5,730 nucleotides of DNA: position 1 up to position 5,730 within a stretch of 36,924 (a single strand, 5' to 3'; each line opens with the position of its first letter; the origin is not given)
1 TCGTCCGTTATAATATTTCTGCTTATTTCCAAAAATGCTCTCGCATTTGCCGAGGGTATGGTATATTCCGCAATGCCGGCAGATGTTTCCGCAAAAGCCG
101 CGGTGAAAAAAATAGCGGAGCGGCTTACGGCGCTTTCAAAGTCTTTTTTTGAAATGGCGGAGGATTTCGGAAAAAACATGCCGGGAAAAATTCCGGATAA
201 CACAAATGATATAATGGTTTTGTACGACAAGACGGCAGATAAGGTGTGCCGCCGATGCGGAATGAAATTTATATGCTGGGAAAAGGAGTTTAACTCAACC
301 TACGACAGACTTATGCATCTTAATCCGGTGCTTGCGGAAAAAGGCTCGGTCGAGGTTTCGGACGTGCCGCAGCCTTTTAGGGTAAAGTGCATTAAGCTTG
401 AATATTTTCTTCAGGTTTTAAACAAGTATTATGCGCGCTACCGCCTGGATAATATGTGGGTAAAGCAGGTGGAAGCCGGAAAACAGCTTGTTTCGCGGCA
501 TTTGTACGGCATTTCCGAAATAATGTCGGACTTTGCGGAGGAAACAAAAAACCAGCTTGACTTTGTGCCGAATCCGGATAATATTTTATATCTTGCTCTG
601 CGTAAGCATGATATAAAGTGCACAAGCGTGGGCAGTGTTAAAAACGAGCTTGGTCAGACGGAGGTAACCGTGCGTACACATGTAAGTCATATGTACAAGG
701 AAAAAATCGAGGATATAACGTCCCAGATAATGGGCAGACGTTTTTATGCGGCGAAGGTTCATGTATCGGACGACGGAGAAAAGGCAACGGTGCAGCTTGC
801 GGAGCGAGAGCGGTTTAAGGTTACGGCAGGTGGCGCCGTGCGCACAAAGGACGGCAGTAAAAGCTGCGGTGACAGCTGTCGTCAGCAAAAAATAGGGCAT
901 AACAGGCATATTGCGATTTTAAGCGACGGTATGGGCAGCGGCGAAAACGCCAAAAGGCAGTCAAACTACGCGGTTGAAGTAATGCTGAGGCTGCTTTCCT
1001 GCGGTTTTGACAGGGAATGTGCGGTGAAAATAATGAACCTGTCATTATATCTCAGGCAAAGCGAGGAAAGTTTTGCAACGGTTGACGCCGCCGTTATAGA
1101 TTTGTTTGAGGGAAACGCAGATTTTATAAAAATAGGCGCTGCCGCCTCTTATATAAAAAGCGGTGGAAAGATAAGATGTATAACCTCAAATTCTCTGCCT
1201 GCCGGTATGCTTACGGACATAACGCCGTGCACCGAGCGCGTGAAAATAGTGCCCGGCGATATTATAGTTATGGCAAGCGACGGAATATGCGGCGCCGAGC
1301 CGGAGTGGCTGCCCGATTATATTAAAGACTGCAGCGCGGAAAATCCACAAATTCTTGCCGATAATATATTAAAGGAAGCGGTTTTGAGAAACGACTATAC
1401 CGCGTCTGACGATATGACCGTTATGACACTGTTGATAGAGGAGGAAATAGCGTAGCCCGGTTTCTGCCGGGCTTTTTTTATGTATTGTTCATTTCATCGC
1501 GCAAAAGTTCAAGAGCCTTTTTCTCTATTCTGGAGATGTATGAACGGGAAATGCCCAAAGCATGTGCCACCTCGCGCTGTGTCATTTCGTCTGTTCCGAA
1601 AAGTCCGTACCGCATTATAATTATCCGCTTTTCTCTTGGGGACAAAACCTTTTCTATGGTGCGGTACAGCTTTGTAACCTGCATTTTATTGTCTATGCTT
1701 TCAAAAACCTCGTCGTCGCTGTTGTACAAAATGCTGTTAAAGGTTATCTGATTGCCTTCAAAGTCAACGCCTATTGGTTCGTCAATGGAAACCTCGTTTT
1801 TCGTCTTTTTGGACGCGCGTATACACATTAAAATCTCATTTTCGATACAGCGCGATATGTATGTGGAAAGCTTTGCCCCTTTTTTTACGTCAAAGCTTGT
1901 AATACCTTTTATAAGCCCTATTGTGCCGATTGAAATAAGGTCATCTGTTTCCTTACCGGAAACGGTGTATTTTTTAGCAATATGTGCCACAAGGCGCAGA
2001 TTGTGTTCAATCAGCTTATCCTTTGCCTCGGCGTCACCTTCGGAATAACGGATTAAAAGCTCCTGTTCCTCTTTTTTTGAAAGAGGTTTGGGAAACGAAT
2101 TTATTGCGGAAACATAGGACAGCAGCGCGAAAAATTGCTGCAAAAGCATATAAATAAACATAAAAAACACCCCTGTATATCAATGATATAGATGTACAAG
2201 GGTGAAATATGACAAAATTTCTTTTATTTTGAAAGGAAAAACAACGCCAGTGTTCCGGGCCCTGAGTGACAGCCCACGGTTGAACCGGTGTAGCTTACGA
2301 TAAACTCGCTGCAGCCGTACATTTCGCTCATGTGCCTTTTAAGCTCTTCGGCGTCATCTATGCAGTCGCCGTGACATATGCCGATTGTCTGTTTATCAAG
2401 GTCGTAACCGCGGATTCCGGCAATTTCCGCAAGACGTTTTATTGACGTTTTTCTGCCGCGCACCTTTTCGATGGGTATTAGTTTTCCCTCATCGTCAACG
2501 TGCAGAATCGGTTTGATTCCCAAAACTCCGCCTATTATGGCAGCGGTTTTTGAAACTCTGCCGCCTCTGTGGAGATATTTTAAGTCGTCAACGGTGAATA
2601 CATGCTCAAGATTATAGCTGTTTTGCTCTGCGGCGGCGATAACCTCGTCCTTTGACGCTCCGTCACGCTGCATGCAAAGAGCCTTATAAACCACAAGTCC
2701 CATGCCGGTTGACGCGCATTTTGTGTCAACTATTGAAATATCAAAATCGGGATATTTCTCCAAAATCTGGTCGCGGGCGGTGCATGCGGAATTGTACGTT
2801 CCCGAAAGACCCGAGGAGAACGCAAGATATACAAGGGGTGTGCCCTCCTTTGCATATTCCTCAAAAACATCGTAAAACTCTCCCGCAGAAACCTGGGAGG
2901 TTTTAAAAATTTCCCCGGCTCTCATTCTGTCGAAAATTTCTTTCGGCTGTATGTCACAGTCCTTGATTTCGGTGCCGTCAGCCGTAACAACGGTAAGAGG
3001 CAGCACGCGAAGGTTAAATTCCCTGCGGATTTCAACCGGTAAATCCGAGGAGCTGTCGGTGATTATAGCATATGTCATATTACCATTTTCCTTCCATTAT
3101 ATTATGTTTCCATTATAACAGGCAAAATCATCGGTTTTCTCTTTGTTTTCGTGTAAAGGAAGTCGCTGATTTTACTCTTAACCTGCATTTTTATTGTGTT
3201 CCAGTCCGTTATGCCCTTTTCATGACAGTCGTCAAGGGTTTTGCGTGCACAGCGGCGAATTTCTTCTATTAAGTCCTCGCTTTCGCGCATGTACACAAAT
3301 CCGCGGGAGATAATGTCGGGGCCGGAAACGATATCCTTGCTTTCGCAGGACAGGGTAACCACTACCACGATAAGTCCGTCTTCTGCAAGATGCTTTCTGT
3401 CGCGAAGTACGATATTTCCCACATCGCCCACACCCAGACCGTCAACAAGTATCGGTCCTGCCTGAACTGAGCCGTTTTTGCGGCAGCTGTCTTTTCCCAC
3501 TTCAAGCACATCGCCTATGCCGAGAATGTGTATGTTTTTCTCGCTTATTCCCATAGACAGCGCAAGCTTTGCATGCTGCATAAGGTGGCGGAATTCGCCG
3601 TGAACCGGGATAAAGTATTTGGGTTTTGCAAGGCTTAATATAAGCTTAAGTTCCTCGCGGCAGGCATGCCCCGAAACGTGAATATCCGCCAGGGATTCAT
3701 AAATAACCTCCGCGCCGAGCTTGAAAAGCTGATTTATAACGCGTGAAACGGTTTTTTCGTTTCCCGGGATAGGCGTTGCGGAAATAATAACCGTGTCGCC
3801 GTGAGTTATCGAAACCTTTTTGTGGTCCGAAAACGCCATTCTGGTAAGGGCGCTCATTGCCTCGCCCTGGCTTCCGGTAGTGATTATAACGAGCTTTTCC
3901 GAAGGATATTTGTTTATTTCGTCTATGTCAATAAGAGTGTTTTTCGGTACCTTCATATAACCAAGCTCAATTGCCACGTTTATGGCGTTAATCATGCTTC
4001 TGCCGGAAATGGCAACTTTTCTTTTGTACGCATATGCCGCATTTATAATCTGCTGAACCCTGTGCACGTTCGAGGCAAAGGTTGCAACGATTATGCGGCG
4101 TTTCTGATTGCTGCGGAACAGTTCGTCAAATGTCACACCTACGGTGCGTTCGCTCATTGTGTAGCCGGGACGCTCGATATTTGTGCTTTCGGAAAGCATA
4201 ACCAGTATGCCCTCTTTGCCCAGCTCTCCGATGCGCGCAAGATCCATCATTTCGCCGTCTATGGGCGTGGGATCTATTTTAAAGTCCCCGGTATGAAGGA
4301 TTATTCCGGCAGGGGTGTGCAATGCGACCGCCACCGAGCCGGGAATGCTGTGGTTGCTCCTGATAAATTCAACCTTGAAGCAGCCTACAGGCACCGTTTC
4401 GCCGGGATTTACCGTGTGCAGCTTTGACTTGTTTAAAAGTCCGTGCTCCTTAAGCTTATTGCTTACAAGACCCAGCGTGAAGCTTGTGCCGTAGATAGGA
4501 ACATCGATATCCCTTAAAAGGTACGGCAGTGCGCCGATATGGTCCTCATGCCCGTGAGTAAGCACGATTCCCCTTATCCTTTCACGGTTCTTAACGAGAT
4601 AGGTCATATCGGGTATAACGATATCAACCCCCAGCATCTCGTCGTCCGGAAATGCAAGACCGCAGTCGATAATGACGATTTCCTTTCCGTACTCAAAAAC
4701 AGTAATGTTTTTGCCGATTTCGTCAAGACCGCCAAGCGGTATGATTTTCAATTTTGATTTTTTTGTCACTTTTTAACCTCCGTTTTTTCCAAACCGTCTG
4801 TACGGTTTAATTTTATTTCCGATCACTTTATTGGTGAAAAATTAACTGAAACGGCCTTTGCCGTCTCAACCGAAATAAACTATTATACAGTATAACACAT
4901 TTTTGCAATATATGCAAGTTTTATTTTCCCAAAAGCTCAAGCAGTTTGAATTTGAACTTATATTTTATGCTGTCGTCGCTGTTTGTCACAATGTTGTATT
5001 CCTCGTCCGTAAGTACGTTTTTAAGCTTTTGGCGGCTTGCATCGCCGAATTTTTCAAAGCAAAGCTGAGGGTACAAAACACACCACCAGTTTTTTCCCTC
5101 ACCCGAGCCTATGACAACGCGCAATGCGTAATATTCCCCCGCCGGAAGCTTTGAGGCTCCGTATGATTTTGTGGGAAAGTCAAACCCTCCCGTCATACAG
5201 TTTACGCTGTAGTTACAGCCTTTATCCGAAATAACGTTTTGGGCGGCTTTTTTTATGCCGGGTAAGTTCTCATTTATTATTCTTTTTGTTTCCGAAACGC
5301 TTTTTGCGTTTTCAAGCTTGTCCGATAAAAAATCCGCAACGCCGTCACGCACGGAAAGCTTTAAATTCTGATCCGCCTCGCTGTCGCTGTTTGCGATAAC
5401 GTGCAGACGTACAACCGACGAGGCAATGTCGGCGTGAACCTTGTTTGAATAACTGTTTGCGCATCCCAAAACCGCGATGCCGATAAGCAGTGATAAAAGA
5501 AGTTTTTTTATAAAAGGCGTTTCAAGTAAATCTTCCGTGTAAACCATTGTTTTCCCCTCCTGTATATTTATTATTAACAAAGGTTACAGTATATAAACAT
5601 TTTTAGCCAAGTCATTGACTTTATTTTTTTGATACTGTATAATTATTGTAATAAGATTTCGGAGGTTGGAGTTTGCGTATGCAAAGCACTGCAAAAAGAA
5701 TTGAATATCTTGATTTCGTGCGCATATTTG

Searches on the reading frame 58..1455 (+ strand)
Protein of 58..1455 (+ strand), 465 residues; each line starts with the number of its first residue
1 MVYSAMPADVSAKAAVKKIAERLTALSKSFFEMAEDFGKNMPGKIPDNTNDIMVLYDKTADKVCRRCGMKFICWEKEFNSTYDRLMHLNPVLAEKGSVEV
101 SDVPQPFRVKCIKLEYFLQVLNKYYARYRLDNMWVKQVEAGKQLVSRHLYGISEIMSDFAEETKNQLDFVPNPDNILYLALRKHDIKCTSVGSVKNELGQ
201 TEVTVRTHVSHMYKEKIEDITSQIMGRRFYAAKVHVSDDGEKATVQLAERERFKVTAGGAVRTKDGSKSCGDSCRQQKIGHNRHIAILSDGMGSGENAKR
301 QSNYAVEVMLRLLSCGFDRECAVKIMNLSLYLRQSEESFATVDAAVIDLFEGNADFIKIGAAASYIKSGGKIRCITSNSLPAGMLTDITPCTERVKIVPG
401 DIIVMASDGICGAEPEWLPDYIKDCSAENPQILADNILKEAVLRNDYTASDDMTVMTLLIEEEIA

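Call 30: search_protein_families(library=pfam, proteins=[window:58-1455:+], max_evalue=0.0001)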
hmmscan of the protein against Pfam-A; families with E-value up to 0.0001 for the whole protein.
window:58-1455:+ (465 aa): 2 families
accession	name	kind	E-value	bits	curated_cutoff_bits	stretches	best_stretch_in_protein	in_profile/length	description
PF19732.4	SpoIIE_N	-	2.1e-30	106.3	27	1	19-267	350-603/605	Stage II sporulation protein E N-terminal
PF07228.17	SpoIIE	-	9.8e-20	71.7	25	1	283-458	4-189/192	Stage II sporulation protein E (SpoIIE)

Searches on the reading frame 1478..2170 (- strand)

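Call 30: search_protein_families(library=pfam, proteins=[window:1478-2170:-], max_evalue=0.0001)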
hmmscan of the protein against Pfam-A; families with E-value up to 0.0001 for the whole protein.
window:1478-2170:- (230 aa): 3 families
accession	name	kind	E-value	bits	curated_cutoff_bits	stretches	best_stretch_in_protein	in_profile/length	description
PF04542.20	Sigma70_r2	-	3.4e-16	59.2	24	1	53-122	1-70/71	Sigma-70 region 2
PF04545.22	Sigma70_r4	-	1.3e-15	57.1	24.1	1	175-224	4-49/50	Sigma-70, region 4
PF01381.28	HTH_3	-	1.5e-06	28.6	23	1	196-217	10-31/55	Helix-turn-helix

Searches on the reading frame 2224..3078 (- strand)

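Call 30: search_protein_families(library=pfam, proteins=[window:2224-3078:-], max_evalue=0.0001)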
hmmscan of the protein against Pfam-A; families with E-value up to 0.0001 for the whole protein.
window:2224-3078:- (284 aa): 1 family
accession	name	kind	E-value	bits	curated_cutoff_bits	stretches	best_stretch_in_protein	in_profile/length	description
PF02645.21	DegV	-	6.7e-82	275.4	27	1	3-283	2-279/280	Uncharacterised protein, DegV family COG1307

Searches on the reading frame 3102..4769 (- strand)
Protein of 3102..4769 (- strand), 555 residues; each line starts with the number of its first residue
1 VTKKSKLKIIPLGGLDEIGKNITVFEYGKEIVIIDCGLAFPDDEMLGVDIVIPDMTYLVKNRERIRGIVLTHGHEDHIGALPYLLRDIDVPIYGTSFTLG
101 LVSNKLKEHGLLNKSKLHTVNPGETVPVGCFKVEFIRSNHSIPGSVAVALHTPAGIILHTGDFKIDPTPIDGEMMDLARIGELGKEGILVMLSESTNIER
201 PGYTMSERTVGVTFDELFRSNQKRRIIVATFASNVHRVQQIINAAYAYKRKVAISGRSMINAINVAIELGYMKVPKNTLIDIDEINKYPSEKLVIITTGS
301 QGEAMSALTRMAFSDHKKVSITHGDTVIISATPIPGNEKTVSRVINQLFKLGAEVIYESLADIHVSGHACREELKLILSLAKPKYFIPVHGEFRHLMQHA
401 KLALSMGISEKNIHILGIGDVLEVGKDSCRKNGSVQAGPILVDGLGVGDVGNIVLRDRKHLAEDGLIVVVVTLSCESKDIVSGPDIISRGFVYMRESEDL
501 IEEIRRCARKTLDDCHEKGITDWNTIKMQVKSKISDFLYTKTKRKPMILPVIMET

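Call 30: search_protein_families(library=pfam, proteins=[window:3102-4769:-], max_evalue=0.0001)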
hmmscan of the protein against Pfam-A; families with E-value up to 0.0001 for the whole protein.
window:3102-4769:- (555 aa): 5 families
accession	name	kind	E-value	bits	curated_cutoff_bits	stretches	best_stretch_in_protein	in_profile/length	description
PF22505.1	RNase_J_b_CASP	-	6.1e-54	181.6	27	1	223-348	1-126/126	Ribonuclease J, beta-CASP domain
PF17770.6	RNase_J_C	-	1.5e-36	125.9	23.8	1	454-554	1-101/102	Ribonuclease J C-terminal domain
PF00753.33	Lactamase_B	-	2.6e-15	57.3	22.7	1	19-164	5-151/196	Metallo-beta-lactamase superfamily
PF07521.17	RMMBL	-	5.7e-14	52.3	21.6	1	360-407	8-57/63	Zn-dependent metallo-hydrolase RNA specificity domain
PF12706.13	Lactamase_B_2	-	2.2e-09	37.7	27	1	34-165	5-145/200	Beta-lactamase superfamily domain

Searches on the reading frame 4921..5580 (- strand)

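Call 30: search_protein_families(library=pfam, proteins=[window:4921-5580:-], max_evalue=0.0001)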
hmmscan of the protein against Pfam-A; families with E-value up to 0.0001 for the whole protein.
window:4921-5580:- (219 aa): 1 family
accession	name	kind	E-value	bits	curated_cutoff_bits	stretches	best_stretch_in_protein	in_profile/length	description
PF09551.15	Spore_II_R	-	9.9e-49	165.5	25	1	54-177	2-125/128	Stage II sporulation protein R (spore_II_R)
